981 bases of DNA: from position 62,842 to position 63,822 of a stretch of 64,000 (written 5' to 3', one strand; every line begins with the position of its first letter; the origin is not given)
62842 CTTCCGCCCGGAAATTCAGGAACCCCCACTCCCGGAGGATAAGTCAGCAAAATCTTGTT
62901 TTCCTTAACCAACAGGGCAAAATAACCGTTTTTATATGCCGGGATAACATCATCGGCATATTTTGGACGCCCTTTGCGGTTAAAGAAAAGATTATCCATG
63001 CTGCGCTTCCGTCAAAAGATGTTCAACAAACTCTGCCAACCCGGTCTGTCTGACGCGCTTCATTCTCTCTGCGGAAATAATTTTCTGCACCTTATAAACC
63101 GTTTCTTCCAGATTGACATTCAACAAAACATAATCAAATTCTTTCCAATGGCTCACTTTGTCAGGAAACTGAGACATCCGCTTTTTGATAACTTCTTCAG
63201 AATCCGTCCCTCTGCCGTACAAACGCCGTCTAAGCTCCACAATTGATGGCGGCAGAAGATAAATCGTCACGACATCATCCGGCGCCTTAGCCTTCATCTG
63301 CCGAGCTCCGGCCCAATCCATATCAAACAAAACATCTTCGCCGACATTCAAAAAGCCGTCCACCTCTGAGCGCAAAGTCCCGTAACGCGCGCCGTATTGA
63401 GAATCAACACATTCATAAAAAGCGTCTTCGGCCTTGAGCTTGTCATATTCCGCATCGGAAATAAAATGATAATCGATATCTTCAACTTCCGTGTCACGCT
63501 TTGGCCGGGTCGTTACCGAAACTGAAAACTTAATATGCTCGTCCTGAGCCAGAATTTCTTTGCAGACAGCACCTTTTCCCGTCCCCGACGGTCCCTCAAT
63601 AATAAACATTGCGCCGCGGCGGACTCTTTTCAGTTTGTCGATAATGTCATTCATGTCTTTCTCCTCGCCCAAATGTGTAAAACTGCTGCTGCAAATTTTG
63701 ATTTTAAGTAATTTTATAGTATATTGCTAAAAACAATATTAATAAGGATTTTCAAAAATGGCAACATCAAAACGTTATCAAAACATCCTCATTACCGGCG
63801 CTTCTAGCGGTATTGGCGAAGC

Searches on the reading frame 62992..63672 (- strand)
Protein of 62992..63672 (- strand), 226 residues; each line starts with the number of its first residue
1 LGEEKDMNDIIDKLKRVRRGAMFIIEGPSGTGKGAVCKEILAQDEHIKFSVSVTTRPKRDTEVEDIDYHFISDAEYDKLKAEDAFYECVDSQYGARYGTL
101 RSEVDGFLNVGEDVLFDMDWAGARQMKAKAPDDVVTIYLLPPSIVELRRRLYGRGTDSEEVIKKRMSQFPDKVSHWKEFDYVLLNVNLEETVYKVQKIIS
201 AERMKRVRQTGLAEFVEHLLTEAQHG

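Call 19: search_protein_families(library=pfam, proteins=[window:62992-63672:-], max_evalue=0.0001)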
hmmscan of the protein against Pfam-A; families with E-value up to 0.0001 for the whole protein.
window:62992-63672:- (226 aa): 1 family
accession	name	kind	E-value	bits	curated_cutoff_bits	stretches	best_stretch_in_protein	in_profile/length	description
PF00625.27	Guanylate_kin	-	4.3e-36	124.8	25.2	1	22-201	4-181/182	Guanylate kinase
